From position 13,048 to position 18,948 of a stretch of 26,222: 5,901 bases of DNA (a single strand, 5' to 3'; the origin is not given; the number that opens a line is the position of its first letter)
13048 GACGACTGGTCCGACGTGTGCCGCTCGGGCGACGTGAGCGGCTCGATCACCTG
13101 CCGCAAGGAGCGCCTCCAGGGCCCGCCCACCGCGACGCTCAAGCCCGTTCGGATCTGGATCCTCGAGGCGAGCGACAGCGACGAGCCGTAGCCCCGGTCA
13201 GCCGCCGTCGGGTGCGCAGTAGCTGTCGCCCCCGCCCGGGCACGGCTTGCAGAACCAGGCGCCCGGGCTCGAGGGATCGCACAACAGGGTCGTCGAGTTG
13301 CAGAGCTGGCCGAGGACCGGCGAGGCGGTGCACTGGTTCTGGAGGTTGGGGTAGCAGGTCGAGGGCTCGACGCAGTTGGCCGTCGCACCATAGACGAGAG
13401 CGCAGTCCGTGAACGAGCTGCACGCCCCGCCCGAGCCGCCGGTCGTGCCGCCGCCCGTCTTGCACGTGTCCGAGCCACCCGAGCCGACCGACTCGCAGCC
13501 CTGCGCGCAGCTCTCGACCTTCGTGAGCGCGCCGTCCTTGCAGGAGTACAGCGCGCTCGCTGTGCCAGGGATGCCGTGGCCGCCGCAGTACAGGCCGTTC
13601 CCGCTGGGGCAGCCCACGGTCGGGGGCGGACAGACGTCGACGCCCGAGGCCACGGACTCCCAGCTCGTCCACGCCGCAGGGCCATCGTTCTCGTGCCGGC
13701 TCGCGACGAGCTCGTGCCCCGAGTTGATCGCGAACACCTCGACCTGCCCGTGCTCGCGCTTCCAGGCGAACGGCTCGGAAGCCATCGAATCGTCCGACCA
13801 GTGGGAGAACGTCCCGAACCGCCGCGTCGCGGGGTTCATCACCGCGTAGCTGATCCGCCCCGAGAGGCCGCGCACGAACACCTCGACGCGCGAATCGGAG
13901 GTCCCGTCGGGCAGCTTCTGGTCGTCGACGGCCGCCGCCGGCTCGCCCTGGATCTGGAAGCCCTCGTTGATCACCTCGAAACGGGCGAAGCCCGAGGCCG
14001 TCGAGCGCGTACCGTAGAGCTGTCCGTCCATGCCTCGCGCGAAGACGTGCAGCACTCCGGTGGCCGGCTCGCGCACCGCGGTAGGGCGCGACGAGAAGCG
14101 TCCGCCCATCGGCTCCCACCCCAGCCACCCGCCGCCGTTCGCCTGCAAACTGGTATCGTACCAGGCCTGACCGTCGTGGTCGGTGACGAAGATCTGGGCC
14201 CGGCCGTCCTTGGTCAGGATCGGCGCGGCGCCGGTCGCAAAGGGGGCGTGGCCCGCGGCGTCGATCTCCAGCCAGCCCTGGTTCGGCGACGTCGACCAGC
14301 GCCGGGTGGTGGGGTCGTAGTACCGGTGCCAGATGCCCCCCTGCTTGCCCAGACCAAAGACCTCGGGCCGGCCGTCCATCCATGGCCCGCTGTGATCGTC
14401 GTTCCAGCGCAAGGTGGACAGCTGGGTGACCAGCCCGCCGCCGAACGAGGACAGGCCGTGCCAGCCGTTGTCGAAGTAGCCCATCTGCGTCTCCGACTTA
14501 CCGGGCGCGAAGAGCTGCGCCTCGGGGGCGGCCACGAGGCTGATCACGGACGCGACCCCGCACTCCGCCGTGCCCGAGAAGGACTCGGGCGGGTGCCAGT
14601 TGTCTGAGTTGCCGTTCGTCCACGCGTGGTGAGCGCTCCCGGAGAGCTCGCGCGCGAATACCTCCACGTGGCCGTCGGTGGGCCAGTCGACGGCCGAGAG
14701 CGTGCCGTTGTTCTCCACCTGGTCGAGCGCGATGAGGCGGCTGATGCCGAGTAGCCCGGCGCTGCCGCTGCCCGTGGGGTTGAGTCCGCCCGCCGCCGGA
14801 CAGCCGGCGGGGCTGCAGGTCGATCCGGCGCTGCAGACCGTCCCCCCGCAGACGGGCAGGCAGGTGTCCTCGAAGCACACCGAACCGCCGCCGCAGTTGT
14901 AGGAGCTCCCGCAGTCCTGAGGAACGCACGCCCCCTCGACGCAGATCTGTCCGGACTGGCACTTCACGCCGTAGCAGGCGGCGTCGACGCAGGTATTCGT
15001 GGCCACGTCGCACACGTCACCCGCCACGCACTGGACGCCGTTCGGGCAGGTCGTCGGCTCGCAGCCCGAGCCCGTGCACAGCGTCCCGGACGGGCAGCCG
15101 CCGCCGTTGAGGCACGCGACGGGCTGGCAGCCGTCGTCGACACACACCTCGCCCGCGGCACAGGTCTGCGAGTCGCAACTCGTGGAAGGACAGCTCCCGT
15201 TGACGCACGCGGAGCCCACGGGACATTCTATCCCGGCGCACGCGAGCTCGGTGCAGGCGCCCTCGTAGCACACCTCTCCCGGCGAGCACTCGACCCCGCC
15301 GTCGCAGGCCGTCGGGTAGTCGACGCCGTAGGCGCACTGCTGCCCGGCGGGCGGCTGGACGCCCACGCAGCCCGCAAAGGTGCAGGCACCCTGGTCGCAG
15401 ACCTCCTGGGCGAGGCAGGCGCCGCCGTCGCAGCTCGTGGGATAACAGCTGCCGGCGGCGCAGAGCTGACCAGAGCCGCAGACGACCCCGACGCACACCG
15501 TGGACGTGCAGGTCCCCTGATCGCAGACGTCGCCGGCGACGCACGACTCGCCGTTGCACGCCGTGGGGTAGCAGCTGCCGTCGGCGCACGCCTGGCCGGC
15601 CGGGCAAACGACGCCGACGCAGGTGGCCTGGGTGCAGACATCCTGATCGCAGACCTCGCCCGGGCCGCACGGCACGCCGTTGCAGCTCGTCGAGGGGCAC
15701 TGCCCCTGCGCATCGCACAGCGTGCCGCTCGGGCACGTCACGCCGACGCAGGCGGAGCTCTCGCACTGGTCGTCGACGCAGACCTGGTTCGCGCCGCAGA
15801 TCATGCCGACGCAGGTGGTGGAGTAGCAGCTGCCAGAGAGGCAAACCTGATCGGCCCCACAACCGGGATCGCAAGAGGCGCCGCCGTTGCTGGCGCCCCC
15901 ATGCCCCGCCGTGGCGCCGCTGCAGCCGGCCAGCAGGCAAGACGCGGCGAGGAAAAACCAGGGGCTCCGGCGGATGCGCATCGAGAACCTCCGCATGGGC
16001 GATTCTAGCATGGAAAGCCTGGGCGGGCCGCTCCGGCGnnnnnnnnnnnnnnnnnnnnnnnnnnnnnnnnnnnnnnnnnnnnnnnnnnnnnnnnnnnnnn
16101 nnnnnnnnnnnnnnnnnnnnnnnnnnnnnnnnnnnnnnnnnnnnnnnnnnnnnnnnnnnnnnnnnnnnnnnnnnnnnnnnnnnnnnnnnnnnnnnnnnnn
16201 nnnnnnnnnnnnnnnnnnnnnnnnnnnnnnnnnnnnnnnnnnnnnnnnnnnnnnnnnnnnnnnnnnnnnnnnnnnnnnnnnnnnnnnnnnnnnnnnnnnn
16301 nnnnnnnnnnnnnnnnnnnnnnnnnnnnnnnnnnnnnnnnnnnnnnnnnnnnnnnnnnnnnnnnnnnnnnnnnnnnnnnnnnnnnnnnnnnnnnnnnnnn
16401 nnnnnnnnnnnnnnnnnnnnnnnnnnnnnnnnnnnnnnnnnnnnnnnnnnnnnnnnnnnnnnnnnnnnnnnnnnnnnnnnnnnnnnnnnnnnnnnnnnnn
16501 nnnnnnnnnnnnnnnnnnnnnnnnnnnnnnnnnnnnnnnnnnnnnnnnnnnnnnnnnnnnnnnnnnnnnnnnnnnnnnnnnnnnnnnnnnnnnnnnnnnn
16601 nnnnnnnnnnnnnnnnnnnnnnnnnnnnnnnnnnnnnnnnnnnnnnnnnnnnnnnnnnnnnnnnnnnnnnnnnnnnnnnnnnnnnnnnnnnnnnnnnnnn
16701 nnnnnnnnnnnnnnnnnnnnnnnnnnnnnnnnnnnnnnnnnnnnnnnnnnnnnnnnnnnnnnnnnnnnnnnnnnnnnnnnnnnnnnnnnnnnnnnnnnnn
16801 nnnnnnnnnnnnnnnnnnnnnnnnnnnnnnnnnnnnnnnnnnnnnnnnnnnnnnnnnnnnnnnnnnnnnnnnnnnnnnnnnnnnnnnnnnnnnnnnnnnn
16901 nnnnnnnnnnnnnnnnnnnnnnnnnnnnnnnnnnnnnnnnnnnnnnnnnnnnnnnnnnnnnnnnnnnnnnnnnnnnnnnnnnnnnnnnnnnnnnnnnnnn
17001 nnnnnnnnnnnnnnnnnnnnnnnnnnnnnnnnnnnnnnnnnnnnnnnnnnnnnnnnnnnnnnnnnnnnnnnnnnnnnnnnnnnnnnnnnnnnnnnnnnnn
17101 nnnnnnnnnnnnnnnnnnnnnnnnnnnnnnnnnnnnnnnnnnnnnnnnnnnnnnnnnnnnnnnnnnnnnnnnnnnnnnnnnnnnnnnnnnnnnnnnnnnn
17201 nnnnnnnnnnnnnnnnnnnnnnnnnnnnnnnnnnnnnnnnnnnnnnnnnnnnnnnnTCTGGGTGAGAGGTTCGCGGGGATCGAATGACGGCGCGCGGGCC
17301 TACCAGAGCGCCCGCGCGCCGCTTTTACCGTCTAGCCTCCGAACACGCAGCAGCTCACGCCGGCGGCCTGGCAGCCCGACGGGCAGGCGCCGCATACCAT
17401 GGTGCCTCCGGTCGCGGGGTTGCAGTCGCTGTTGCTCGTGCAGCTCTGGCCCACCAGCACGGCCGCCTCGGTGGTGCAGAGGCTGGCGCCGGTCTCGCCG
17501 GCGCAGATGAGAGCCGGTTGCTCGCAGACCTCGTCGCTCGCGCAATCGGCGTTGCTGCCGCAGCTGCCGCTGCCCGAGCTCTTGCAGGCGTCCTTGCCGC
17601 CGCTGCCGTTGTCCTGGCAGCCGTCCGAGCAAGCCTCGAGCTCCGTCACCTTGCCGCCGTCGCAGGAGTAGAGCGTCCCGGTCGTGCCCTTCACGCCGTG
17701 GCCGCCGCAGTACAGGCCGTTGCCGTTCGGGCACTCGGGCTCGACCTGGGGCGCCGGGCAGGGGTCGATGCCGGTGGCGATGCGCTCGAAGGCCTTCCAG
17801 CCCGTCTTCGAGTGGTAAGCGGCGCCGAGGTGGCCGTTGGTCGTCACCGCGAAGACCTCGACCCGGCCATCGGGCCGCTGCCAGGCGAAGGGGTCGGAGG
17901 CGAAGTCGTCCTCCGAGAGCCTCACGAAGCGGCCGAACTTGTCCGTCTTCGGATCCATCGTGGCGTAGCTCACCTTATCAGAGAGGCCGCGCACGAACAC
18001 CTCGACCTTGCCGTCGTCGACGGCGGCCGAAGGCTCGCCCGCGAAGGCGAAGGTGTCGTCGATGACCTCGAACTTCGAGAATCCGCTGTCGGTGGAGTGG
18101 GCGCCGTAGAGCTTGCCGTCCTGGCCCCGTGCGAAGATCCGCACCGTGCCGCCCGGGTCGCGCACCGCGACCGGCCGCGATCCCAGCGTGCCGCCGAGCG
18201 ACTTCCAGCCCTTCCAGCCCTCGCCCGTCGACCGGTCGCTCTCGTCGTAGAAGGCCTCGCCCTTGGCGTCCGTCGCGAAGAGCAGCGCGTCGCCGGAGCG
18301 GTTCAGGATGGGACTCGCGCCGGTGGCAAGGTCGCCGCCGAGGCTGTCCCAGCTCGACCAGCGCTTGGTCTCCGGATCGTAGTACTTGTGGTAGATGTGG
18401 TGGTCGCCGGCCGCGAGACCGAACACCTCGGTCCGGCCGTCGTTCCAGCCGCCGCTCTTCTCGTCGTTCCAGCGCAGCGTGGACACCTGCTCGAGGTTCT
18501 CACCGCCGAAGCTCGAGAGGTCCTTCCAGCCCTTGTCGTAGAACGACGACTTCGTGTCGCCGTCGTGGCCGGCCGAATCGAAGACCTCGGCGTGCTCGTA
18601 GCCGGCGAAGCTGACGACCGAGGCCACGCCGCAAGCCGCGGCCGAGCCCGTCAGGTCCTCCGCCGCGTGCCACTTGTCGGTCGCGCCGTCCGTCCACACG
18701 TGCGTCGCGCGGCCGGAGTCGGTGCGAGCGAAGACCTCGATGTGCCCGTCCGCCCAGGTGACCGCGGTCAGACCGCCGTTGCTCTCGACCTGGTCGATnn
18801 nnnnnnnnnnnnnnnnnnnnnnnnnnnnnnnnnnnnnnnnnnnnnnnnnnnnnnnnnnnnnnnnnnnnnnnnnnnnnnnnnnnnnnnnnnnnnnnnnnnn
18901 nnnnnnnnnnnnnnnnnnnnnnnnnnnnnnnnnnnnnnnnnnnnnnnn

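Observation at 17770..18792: Unclassified 7-blade propeller repeat '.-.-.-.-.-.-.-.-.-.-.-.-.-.' shared by both paralogues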

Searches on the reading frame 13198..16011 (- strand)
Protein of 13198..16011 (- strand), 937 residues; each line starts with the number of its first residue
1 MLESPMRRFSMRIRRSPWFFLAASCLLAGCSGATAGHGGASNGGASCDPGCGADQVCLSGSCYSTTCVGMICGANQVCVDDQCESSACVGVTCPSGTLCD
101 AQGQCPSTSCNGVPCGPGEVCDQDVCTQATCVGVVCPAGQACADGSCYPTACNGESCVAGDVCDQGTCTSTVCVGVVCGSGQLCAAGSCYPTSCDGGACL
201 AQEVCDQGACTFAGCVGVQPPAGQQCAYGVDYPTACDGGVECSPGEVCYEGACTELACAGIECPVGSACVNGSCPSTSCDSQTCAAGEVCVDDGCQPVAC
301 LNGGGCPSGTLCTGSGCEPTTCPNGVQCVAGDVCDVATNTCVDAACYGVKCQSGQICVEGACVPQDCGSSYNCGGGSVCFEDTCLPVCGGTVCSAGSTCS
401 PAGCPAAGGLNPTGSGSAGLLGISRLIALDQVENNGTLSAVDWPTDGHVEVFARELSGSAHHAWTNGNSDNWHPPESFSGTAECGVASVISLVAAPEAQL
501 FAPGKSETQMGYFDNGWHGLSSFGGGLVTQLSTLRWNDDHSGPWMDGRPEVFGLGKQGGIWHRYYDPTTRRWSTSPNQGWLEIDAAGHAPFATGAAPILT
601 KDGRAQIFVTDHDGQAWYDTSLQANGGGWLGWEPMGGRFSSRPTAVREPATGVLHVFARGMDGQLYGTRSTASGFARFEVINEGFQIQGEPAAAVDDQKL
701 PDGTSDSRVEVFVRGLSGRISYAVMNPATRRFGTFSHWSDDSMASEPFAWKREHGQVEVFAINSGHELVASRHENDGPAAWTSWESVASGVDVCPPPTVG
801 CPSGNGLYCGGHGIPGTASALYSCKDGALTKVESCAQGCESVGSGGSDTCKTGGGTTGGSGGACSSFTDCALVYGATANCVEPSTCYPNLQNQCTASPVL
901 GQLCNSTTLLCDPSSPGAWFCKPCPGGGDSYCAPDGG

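Call 6: search_protein_families(library=pfam, proteins=[window:13198-16011:-], max_evalue=1)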
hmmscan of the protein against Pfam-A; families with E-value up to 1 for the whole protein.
window:13198-16011:- (937 aa): 1 family
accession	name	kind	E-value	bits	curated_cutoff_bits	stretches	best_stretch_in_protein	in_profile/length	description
PF03984.19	DUF346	-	0.025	14.8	22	1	654-666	2-14/39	Repeat of unknown function (DUF346)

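Call 7: search_protein_families(library=ncbifam, proteins=[window:13198-16011:-], max_evalue=1)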
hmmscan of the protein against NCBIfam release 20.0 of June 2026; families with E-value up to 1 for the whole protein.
window:13198-16011:- (937 aa): 1 family
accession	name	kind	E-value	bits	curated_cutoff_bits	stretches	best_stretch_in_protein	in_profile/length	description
NF038330.1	adhesin_SclA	exception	0.14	11.7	400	1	131-267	130-262/405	LPXTG-anchored collagen-like adhesin Scl1/SclA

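Call 28: find_encoding_contigs(protein=window:13198-16011:-, flank=10000, max_places=4)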
Protein window:13198-16011:- (937 aa): no gene with exactly this product is on record in the collection.
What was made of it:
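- Tried and rejected: It found nothing (call 28).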

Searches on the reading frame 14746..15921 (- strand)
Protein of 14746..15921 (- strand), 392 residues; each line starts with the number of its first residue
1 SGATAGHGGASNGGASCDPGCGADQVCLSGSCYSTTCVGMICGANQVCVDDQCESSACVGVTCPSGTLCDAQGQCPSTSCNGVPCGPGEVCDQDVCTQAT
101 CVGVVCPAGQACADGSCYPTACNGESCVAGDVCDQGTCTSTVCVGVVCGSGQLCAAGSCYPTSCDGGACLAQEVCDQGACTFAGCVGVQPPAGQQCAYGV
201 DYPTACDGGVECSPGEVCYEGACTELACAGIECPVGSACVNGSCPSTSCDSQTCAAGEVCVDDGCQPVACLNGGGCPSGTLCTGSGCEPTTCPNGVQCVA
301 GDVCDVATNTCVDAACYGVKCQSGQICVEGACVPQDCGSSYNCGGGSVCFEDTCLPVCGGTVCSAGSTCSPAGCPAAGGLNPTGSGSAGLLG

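Call 47: search_protein_families(library=pfam, proteins=[window:14746-15921:-], max_evalue=10)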
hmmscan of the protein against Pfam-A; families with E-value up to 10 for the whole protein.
window:14746-15921:- (392 aa): 1 family
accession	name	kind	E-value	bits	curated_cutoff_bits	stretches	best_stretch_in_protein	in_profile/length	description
PF23416.1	DUF7107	-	0.29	11.9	24.6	4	320-355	7-47/48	Domain of unknown function (DUF7107)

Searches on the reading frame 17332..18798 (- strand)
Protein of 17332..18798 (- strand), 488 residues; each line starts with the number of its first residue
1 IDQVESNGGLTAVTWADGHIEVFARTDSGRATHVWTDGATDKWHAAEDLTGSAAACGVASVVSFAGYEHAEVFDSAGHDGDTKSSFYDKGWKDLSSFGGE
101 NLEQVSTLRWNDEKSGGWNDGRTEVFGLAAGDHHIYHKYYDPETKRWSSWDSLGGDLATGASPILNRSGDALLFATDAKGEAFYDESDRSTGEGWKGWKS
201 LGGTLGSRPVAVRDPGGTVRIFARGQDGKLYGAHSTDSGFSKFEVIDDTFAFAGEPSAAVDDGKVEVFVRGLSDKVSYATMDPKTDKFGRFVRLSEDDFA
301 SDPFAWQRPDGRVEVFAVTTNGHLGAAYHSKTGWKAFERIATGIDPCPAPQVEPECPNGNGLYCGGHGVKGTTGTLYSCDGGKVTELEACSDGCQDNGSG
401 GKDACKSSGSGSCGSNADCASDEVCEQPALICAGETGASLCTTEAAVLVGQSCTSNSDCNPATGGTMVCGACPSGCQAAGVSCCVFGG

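Call 39: find_related_loci(query=A2, collection=genome_contigs, flank=8000)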
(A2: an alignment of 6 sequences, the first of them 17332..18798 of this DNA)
Query A2 (488 aa) in genome_contigs; peptide patterns used: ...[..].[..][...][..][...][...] (x = any residue, [..] = any of these).
242 stretches matched a pattern, but none encodes a relative of the query by tblastn (E <= 1e-3).
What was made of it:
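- A pattern scan of 185,579 species genomes found no close relative of the sub-branch (call 39).
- Tried and rejected: 242 pattern matches, none a relative (call 39).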
